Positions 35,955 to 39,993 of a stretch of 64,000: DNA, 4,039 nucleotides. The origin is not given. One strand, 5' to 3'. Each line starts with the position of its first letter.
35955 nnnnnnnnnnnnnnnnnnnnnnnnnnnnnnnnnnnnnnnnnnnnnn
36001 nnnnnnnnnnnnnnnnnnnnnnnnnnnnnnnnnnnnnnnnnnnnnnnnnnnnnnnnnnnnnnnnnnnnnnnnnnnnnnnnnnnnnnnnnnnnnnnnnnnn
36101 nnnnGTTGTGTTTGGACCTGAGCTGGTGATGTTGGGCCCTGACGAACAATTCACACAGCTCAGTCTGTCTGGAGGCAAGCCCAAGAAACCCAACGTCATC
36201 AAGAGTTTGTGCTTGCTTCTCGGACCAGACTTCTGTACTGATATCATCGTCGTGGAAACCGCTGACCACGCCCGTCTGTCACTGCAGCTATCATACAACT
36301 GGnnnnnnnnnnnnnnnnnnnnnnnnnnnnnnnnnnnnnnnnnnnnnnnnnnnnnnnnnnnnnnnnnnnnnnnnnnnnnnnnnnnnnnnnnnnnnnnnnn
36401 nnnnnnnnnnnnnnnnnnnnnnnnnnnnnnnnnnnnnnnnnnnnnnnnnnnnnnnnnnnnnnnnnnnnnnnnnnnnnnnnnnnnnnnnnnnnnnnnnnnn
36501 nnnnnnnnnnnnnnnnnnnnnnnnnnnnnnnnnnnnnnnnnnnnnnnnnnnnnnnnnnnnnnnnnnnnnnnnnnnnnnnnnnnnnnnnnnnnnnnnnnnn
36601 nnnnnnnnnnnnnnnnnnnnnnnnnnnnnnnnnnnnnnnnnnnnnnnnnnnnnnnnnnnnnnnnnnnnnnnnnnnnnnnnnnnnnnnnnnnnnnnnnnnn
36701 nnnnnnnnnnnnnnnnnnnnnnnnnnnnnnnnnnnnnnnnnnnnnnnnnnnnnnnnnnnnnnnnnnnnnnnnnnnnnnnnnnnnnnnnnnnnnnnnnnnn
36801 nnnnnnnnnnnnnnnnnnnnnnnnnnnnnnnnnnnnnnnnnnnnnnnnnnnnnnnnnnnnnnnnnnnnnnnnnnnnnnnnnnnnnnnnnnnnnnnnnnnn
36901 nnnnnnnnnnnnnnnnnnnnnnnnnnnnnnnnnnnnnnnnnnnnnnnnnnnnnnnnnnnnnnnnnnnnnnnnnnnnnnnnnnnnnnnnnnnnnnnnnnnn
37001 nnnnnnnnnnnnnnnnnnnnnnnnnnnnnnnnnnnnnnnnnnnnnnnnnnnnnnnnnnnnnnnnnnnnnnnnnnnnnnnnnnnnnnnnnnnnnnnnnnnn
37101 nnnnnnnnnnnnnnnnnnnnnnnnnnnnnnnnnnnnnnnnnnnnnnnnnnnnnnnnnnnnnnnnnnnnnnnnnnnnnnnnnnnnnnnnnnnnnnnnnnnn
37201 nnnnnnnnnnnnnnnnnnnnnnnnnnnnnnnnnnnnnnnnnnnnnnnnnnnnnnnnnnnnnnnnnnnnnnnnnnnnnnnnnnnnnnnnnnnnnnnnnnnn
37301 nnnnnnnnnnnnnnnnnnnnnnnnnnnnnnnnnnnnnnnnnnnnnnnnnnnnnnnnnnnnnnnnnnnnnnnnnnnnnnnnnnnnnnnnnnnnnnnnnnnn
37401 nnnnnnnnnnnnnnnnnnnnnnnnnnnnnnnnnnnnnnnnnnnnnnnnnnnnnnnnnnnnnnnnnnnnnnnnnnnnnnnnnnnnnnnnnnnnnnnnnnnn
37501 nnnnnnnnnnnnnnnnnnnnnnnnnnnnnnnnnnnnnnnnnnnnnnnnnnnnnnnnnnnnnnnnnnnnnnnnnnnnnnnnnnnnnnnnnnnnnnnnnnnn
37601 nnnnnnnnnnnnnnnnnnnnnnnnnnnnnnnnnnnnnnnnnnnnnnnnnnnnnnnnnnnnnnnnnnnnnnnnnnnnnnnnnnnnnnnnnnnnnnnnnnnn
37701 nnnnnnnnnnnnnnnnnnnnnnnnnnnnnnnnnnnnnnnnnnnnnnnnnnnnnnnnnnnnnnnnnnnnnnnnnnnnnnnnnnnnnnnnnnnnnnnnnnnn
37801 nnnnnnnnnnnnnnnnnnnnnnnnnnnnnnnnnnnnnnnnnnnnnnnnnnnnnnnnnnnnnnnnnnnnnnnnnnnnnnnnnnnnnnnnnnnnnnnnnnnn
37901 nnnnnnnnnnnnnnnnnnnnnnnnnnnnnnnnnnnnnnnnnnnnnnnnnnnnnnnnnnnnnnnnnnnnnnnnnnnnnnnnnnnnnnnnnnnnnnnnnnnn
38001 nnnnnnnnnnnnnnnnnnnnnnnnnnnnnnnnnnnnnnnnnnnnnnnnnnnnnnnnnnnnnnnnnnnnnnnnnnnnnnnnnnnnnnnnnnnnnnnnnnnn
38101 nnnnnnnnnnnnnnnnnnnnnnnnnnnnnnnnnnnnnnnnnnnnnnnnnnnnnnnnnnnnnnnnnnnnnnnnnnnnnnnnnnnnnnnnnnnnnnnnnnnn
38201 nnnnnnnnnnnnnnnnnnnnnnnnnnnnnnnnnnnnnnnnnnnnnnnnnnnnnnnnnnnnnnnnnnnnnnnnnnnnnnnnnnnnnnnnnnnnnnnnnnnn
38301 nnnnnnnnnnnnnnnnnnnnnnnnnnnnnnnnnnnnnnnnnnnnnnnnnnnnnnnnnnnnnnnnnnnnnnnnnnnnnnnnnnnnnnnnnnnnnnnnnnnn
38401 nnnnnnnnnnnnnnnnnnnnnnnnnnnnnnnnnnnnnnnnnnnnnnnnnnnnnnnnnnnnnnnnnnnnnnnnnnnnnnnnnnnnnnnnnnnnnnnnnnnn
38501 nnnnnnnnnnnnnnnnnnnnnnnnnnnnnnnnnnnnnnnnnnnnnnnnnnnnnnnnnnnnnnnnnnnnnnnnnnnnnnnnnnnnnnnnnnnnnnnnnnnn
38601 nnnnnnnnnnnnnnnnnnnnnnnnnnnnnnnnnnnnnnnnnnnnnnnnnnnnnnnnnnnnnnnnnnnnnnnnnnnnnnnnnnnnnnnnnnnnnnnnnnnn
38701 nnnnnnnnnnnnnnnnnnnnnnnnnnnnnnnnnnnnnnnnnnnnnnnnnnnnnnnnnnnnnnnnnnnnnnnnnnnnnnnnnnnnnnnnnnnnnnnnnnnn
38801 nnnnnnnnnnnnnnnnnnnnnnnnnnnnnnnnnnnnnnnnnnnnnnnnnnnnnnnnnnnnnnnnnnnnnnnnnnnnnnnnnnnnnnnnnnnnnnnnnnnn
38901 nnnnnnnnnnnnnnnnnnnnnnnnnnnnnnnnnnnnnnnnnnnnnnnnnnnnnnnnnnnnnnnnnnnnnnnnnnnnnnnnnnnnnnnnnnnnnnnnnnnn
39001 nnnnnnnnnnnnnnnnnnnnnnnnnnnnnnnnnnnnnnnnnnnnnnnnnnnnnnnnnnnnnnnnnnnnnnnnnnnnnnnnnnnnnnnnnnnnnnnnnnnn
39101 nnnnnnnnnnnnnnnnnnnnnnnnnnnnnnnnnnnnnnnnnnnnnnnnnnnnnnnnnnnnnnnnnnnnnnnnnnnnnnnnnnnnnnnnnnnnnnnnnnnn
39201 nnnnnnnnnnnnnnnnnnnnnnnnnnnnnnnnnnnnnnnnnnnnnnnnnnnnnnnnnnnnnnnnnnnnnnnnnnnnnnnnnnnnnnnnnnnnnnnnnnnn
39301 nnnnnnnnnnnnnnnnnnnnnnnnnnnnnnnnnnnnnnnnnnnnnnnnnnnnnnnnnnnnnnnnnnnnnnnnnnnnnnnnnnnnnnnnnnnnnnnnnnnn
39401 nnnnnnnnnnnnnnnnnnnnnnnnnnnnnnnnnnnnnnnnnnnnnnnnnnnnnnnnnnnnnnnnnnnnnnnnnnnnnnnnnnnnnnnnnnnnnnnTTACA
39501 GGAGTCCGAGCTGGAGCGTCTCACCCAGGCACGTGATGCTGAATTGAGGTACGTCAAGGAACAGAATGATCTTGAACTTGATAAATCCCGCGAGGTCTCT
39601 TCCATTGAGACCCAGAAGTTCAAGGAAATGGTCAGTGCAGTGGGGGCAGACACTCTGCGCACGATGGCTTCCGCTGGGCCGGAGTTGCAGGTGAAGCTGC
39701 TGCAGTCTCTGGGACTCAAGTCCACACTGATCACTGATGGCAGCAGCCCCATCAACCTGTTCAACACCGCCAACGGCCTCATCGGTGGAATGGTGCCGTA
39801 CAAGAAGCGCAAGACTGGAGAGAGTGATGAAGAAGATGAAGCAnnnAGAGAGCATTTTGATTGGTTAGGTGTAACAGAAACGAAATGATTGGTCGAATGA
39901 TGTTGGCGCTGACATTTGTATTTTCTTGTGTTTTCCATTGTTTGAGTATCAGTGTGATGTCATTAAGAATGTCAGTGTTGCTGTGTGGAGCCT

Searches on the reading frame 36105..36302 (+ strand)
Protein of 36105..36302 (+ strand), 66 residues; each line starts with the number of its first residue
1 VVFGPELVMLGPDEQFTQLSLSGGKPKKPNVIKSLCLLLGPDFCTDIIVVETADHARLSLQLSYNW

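Call 23: search_protein_families(library=pfam, proteins=[window:36105-36302:+], max_evalue=1)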
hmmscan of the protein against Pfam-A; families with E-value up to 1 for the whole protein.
seq(66 aa): 2 families
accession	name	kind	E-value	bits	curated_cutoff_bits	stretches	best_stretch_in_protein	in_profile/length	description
PF17795.6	Vault_3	-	6.9e-19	68.2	28.8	1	1-39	24-62/62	Major Vault Protein Repeat domain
PF11978.13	MVP_shoulder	-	1.4e-10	41.6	25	1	40-66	1-27/118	Shoulder domain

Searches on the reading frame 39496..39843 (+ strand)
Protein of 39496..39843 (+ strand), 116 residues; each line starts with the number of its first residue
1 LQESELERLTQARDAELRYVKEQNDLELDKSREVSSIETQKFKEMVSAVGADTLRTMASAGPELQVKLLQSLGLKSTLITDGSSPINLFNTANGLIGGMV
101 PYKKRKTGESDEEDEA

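Call 23: search_protein_families(library=pfam, proteins=[window:39496-39843:+], max_evalue=1)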
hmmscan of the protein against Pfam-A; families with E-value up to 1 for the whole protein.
seq(116 aa): 0 families

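Call 34: search_solved_structures(query=window:39496-39843:+, max_evalue=0.01, show_alignments=1)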
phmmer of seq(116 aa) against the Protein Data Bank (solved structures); distinct sequences matched with E-value up to 0.01: 7.
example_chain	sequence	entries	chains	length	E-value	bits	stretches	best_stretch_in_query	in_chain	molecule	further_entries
9z5n_B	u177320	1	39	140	2e-31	111.6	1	3-97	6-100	Major vault protein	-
4hl8_A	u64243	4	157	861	2.7e-31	111.2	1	3-97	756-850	Major vault protein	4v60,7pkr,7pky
7pkz_A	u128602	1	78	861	2.7e-31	111.2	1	3-97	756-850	Major vault protein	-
11dr_A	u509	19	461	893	2.7e-31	111.2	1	3-99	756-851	Major vault protein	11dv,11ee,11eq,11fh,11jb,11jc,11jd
2qzv_A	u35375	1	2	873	2.7e-31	111.2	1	3-97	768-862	Major vault protein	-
6bp7_A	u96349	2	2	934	3.2e-31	110.9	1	3-97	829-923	Major vault protein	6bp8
9z4w_A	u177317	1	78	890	3.8e-30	107.5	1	3-97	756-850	Major vault protein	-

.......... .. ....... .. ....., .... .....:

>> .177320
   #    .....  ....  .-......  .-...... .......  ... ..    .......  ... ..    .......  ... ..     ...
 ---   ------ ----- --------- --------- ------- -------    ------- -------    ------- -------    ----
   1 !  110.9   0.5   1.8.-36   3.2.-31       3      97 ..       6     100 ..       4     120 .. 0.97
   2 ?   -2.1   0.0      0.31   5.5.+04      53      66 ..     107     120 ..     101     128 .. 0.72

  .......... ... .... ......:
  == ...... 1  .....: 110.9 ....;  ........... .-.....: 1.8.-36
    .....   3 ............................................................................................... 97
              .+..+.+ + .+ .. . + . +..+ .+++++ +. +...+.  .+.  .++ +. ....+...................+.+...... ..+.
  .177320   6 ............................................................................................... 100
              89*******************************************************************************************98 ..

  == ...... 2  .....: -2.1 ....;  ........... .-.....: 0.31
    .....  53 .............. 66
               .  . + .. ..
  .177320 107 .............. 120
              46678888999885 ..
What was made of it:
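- Checked: The last MVP ORF ends at 39843 and aligns to residues 756-850 of the 861-aa solved MVP chain (call 34).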
